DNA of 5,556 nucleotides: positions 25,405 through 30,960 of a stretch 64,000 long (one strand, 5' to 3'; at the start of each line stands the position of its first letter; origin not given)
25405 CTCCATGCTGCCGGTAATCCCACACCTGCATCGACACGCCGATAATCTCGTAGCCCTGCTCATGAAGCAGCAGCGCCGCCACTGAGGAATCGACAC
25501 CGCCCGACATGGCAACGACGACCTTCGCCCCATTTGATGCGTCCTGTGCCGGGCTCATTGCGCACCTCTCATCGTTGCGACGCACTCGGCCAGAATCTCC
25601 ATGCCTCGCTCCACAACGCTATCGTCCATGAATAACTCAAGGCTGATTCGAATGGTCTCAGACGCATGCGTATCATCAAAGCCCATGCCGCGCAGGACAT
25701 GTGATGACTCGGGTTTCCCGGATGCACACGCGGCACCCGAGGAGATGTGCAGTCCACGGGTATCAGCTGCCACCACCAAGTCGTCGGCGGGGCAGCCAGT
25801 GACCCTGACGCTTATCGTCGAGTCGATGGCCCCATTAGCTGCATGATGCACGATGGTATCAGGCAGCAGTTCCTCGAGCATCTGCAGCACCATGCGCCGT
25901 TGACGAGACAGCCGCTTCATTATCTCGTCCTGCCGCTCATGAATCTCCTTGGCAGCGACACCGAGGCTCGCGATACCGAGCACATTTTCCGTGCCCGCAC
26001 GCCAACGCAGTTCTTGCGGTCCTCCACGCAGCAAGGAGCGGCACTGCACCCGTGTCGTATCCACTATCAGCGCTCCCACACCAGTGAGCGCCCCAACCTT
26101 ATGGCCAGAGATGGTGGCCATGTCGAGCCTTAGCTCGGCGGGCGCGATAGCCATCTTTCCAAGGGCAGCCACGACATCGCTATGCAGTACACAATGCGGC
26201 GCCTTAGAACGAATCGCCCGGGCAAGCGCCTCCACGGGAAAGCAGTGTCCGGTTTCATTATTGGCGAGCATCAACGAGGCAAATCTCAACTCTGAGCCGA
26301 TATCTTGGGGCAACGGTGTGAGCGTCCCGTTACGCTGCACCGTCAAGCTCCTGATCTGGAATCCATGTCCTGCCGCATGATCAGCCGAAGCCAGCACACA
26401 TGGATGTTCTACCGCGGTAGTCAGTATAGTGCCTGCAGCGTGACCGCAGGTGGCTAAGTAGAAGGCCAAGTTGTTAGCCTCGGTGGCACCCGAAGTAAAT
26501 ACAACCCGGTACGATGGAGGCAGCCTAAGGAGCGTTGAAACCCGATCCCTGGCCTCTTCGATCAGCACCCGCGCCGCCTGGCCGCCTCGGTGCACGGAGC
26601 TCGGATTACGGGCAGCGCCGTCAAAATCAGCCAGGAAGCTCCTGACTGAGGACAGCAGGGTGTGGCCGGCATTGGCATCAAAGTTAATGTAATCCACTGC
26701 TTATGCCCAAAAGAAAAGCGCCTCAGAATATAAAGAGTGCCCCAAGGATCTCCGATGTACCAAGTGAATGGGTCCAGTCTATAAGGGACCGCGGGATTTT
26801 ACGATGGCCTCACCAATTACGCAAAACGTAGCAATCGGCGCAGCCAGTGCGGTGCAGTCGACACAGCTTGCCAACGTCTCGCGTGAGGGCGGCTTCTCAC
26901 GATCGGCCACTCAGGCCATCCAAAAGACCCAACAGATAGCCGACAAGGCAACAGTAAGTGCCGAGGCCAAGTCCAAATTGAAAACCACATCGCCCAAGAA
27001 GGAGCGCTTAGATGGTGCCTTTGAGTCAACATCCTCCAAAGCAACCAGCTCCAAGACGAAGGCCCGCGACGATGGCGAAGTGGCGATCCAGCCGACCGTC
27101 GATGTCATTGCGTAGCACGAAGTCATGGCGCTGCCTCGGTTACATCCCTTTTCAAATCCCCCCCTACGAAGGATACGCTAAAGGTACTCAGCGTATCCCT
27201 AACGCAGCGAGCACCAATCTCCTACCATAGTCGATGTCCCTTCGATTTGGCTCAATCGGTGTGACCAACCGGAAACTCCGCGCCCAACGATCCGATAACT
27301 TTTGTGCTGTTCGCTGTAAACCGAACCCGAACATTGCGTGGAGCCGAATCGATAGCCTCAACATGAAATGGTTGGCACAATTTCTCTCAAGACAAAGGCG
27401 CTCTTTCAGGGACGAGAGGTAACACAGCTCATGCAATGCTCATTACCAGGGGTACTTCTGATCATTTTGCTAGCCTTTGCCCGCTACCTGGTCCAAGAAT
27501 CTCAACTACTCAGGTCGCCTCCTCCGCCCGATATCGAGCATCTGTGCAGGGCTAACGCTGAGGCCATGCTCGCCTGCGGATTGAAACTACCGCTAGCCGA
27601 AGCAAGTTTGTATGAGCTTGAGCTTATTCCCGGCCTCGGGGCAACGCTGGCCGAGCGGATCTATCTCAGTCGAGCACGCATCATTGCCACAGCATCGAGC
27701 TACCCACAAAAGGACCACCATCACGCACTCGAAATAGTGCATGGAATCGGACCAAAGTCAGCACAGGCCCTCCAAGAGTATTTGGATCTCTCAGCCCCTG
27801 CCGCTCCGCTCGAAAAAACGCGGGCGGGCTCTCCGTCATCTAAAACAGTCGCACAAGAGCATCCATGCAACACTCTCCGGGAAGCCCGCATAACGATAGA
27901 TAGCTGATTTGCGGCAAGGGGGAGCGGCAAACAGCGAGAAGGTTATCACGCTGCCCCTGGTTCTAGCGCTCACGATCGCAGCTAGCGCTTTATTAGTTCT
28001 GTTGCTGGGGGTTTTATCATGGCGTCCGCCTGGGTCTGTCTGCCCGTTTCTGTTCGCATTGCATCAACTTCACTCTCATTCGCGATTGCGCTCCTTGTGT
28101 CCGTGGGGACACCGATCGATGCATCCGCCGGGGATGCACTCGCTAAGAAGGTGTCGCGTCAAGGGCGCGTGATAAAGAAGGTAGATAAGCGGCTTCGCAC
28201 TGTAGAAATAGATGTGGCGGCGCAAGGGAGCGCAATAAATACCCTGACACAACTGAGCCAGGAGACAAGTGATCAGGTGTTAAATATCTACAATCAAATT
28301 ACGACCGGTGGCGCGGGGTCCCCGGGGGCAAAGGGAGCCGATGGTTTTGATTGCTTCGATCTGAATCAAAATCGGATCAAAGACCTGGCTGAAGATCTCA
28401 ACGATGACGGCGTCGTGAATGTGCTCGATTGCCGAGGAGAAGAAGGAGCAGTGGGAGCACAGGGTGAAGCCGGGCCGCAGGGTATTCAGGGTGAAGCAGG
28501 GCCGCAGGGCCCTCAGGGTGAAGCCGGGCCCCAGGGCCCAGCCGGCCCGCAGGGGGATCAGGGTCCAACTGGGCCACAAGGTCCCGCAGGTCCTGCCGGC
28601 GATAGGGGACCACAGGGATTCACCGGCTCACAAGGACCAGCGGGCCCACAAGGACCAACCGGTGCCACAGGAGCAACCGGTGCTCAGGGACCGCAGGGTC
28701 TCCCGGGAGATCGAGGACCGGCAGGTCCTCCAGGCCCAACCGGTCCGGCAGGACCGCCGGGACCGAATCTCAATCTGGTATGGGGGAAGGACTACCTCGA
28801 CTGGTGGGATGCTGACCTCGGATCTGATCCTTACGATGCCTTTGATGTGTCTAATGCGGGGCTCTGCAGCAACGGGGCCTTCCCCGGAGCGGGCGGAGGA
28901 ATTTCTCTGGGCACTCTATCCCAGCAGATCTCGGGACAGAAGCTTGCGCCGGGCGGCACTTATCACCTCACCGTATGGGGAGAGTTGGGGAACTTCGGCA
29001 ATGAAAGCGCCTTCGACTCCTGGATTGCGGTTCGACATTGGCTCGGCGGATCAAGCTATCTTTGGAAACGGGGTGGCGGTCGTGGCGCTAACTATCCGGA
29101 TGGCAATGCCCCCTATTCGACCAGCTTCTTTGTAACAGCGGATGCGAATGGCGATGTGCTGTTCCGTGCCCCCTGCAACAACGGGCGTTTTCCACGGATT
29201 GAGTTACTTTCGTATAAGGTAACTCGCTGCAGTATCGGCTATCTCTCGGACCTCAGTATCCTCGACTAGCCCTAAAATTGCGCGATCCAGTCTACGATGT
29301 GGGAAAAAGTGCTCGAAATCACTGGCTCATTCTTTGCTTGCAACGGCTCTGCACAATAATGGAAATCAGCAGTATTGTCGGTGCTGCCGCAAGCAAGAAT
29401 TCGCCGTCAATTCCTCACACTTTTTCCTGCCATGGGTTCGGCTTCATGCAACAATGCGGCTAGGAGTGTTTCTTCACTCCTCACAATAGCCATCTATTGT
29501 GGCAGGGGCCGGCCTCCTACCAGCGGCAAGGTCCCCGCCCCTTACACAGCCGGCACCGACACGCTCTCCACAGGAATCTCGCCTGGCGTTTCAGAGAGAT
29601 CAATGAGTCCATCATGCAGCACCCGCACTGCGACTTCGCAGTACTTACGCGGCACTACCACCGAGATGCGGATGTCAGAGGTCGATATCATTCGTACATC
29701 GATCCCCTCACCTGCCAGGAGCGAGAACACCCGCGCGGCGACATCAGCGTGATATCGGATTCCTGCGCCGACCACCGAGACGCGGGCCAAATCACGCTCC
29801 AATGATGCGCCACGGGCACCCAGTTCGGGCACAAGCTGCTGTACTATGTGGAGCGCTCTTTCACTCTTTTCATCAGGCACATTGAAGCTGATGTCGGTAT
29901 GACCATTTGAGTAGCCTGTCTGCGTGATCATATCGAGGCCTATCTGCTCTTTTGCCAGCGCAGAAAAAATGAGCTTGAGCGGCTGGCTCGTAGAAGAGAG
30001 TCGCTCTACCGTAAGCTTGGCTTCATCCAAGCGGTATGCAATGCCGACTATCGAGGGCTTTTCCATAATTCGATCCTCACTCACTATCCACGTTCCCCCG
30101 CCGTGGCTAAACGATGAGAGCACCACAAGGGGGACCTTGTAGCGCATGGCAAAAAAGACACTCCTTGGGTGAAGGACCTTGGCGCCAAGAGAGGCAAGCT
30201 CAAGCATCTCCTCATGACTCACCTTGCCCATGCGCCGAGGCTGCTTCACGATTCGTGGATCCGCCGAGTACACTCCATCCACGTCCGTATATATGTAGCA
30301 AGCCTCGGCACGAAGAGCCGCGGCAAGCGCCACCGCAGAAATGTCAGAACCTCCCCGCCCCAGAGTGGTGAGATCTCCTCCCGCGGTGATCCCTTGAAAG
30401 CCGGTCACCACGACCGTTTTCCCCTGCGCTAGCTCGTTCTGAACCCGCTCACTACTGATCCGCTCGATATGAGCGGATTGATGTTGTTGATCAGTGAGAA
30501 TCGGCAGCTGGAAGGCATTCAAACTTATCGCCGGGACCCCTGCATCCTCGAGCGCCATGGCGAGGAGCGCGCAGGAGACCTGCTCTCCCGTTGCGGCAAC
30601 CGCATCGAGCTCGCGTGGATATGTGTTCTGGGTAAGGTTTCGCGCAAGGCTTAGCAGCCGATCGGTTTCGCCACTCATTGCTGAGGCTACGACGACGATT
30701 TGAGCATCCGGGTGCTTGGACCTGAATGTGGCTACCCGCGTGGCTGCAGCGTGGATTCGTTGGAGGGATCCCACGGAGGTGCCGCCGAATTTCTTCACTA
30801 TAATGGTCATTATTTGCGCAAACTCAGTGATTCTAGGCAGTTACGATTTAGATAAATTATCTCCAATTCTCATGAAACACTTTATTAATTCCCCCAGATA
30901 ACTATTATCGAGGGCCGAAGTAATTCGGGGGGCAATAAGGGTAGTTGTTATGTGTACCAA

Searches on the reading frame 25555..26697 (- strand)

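Call 7: search_protein_families(library=pfam, proteins=[window:25555-26697:-], max_evalue=0.001)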
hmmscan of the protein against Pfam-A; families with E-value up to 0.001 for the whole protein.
window:25555-26697:- (380 aa): 1 family
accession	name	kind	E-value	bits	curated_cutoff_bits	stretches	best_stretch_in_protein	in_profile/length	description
PF00266.25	Aminotran_5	-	3e-49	168.4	21.5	1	13-363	14-369/371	Aminotransferase class-V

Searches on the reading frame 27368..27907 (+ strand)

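Call 7: search_protein_families(library=pfam, proteins=[window:27368-27907:+], max_evalue=0.001)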
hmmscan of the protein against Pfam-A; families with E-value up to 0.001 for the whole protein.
window:27368-27907:+ (179 aa): 5 families
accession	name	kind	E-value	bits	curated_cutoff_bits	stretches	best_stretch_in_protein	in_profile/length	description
PF14520.12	HHH_5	-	3.1e-05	24.8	27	0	76-100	29-53/57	Helix-hairpin-helix domain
PF00633.29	HHH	-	3.8e-05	23.7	24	0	77-99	6-28/30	Helix-hairpin-helix motif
PF12826.13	HHH_2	-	0.00051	20.6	27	0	119-140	35-56/64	Helix-hairpin-helix motif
PF12836.13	HHH_3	-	0.00051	20.5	27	0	78-102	10-34/65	Helix-hairpin-helix motif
PF14716.13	HHH_8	-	0.00092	20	30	0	117-139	46-68/73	Helix-hairpin-helix domain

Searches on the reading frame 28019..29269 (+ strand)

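Call 4: search_protein_families(library=pfam, proteins=[window:28019-29269:+], max_evalue=1)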
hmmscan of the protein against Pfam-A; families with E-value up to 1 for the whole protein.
window:28019-29269:+ (416 aa): 1 family
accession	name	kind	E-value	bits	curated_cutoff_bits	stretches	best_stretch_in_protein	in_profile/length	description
PF01391.23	Collagen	-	2.9e-18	65.8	27.2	2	146-199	4-57/60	Collagen triple helix repeat (20 copies)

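Call 5: search_protein_families(library=ncbifam, proteins=[window:28019-29269:+], max_evalue=1)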
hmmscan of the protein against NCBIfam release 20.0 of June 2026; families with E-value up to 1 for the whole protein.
window:28019-29269:+ (416 aa): 4 families
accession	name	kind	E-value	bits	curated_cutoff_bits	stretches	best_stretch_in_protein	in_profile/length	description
NF046116.1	adhesin_Lcl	equivalog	1.8e-24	86.1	500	1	93-248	50-222/431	collagen-like adhesin Lcl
NF038329.2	gly_rich_SclB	equivalog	7e-21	74.7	325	1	120-248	100-231/442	LPXTG-anchored collagen-like adhesin Scl2/SclB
NF038330.1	adhesin_SclA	exception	7.5e-16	58.7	400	1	79-249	95-256/405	LPXTG-anchored collagen-like adhesin Scl1/SclA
NF038313.3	HisXaaSer_A4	exception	0.0031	18.3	55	0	190-190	57-57/93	His-Xaa-Ser repeat protein HxsA4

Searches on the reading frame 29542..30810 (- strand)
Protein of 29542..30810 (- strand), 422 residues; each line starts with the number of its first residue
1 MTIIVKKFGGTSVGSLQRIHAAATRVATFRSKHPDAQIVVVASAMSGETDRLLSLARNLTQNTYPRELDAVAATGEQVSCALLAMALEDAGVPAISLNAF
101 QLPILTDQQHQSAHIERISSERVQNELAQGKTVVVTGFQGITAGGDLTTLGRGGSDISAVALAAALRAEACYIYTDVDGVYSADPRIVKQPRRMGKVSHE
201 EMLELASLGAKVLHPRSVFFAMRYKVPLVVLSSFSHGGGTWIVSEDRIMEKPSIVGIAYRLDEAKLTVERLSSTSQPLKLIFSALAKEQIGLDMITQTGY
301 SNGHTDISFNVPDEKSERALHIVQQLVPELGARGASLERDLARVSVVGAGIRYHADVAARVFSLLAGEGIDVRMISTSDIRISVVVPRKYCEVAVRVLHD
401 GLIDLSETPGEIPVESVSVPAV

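Call 7: search_protein_families(library=pfam, proteins=[window:29542-30810:-], max_evalue=0.001)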
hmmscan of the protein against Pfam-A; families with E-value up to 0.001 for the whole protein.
window:29542-30810:- (422 aa): 4 families
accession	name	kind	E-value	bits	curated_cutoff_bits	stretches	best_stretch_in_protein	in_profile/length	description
PF00696.33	AA_kinase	-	1.5e-50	172.5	24.9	1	3-232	2-234/234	Amino acid kinase family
PF22468.2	ACT_9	-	2.7e-28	97.9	27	2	344-400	1-59/61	ACT domain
PF13840.12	ACT_7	-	2.5e-15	56.5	27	1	337-400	2-65/65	ACT domain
PF01842.31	ACT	-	0.00025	21.2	27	0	357-383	13-39/66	ACT domain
